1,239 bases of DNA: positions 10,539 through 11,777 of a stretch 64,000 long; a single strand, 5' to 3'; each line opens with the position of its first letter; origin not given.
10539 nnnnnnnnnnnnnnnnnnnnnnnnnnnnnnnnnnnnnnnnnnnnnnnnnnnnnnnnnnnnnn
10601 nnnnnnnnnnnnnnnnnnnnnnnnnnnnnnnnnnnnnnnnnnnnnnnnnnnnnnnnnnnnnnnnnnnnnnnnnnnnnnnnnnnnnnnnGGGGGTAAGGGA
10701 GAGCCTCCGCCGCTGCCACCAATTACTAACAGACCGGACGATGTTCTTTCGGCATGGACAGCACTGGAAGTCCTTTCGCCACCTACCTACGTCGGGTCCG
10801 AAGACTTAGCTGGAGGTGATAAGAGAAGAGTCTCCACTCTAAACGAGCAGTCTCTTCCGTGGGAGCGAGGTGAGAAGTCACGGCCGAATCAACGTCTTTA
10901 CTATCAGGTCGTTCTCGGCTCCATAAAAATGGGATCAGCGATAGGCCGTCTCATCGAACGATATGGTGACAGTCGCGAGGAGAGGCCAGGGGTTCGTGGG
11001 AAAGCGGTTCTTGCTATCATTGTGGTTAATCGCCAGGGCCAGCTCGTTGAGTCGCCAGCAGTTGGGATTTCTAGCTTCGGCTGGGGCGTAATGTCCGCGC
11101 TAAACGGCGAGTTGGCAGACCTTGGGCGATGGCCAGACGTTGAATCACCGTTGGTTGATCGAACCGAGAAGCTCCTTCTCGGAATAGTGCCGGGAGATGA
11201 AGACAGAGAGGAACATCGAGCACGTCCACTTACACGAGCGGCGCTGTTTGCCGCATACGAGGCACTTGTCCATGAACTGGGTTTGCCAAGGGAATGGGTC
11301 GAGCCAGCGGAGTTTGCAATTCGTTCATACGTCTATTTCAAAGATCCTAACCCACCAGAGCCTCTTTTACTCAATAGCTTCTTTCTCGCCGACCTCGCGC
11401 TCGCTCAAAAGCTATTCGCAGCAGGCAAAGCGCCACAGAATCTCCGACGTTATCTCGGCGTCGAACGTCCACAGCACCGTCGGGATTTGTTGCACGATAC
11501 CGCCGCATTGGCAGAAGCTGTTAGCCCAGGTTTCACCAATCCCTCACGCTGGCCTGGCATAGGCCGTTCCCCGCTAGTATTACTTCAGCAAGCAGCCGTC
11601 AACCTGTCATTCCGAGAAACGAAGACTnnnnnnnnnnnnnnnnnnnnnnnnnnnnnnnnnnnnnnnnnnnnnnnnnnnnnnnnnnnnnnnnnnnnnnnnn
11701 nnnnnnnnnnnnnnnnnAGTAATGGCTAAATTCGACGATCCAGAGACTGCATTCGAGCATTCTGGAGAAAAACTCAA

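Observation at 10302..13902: Orphan Upf1/DNA2-like SF1 helicase of about 1200 aa with an uncharacterised N-terminal region, wedged between ubiE and uvrA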

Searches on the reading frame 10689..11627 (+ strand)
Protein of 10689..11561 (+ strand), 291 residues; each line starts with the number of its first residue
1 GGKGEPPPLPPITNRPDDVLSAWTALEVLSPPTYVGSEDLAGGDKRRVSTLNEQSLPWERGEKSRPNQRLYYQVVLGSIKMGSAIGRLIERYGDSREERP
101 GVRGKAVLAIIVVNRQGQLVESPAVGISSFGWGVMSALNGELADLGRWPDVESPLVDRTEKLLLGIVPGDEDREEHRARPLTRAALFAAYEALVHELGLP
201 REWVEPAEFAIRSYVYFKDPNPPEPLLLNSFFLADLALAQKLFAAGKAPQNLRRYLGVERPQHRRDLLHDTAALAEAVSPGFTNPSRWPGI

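Call 26: search_protein_representatives(protein=window:10689-11561:+)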
Query: 291 residues. Proteins with E-value up to 0.001 (for the whole library): 541; up to 1e-10: 407; up to 1e-30: 198. The best 150 are listed.
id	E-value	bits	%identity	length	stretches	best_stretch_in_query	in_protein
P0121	8.6e-98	343.7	58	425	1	9-290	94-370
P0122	2.8e-97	342.0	59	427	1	14-290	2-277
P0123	6.9e-91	321.0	54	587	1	8-290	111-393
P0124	2.3e-89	316.0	57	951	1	9-290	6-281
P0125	2.3e-87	309.5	57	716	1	7-290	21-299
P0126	5.7e-85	301.6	64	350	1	11-232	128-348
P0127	5.2e-81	288.6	52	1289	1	7-290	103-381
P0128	1.2e-79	284.2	52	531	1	7-290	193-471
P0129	1.1e-77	277.7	53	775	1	12-290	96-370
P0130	5.5e-76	272.1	75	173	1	88-246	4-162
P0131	6.6e-75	268.6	54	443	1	4-259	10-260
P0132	1.2e-74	267.7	49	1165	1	7-290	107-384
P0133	1.2e-74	267.7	52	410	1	8-290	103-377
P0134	1.6e-74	267.3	58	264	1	6-230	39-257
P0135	2.2e-73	263.6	69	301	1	6-189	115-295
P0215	3.2e-49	184.3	42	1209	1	9-290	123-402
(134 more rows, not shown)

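Call 68: search_solved_structures(query=A6, max_evalue=10)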
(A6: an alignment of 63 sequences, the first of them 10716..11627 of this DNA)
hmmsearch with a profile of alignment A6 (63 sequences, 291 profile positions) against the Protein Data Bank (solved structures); distinct sequences matched with E-value up to 10: 5.
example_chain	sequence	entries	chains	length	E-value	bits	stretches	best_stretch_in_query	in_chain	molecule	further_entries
9hnh_A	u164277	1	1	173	0.6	12.5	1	139-190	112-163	Chains: A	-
6j3p_A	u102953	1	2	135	0.7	12.3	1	19-83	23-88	Histone acetyltransferase KAT2A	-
1wjw_A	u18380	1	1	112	0.94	11.9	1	140-203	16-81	Phosphoacetylglucosamine mutase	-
5h6y_A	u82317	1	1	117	1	11.8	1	11-83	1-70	Nucleosome-remodeling factor subunit BPTF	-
3d7c_A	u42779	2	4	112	1.2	11.6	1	21-83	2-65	General control of amino acid synthesis protein 5-like 2 | Histone acetyltransferase KAT2A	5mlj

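Call 69: search_protein_families(library=pfam, alignment_id=A6, max_evalue=1)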
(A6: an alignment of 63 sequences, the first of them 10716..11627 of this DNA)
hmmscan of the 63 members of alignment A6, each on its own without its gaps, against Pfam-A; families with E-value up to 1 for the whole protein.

A. member 1, window:10716-11627:+ (304 aa): 0 families

B. families by the number of members that match (of 63 scanned): 16 families
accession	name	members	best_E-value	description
PF24107.1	DUF7382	4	0.0043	Domain of unknown function (DUF7382)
PF08666.17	SAF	1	0.0033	SAF domain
PF14395.11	COOH-NH2_lig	1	0.022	Phage phiEco32-like COOH.NH2 ligase-type 2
PF19623.4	DUF6128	1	0.022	Family of unknown function (DUF6128)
PF03232.19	COQ7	1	0.035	Ubiquinone biosynthesis protein COQ7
PF22517.1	Mcm-like_N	1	0.057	Mcm-like, N-terminal domain, archaea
PF00091.31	Tubulin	1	0.064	Tubulin/FtsZ family, GTPase domain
PF14559.12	TPR_19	1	0.1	Tetratricopeptide repeat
PF18305.6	DNA_pol_A_exoN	1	0.12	3' to 5' exonuclease C-terminal domain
PF06918.19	DUF1280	1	0.12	Protein of unknown function (DUF1280)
PF08294.17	TIM21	1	0.13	TIM21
PF17038.10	CBP_BcsN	1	0.14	Cellulose biosynthesis protein BcsN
PF09220.15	LA-virus_coat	1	0.16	L-A virus, major coat protein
PF09130.16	DUF1932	1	0.18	Domain of unknown function (DUF1932)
PF13181.12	TPR_8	1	0.21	Tetratricopeptide repeat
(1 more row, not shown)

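Call 81: search_dna_similar(query=window:10716-11560:+, collection=plasmids, mode=protein, max_rows=40, rows=spread)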
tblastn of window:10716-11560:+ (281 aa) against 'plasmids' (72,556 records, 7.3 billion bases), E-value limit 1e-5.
Records with a match: 16; places in all: 16; records where one place covers at least 80% of the query: 16.
Best place of each record, by identity: <60% 16.
By first word of the organism name: Agrobacterium 3; Acidiphilium 3; Azospirillum 2; Acetobacter 2; Rhizobium 1; Ancylobacter 1; Xanthomonas 1; Methylobacterium 1; Bosea 1; Klebsiella 1.
By predicted mobility (MOB-suite, as given by PLSDB): non-mobilizable 7; mobilizable 5; conjugative 4.
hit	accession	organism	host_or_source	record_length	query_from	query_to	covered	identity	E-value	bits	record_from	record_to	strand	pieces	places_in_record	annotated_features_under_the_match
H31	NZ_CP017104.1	Rhizobium gallicum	Phaseolus vulgaris,Whole ...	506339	7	281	98%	47.6%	1e-68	237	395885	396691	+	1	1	AAA domain-containing protein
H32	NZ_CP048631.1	Ancylobacter pratisalsi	-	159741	3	281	99%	45.0%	5e-64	224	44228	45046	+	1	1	AAA domain-containing protein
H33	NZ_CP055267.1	Agrobacterium vitis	-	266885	5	281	99%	44.8%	3e-62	219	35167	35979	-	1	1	DEAD/DEAH box helicase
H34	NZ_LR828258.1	Xanthomonas hortorum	Lactuca sp.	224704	5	280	98%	43.7%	1e-56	202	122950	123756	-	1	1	DEAD/DEAH box helicase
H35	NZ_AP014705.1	Methylobacterium aquaticum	-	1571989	8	280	97%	41.4%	1e-22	199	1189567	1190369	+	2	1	none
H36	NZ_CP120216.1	Agrobacterium leguminum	-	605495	5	280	98%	40.4%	2e-57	205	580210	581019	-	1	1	AAA domain-containing protein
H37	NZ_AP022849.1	Bosea sp. ANAM02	Callyspongia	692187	3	281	99%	39.9%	2e-44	167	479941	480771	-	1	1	DEAD/DEAH box helicase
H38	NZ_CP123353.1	Agrobacterium pusense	laboratory contaminant from a culture ...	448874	7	280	98%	39.6%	2e-57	204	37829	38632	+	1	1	AAA domain-containing protein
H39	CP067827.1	Klebsiella pneumoniae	Homo sapiens,urine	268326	4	280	99%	37.9%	7e-55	197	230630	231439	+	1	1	DNA helicase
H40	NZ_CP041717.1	Acidiphilium multivorum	Cell culture,activated sludge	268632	10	280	96%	31.1%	8e-25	110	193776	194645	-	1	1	DEAD/DEAH box helicase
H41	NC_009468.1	Acidiphilium cryptum JF-5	-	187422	10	280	96%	30.8%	1e-24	110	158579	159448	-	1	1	DEAD/DEAH box helicase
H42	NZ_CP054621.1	Azospirillum oryzae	cell culture,soil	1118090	1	280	100%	29.6%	5e-7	58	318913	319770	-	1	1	record has no annotation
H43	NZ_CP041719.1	Acidiphilium multivorum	Cell culture,activated sludge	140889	10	280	96%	30.4%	5e-24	108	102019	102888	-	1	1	hypothetical protein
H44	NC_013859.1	Azospirillum sp. B510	-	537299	1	280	100%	27.6%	2e-7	59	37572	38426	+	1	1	DEAD/DEAH box helicase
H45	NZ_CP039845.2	Acetobacter pasteurianus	whole organism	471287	27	281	91%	26.5%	2e-15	84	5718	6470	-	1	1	ATP-binding protein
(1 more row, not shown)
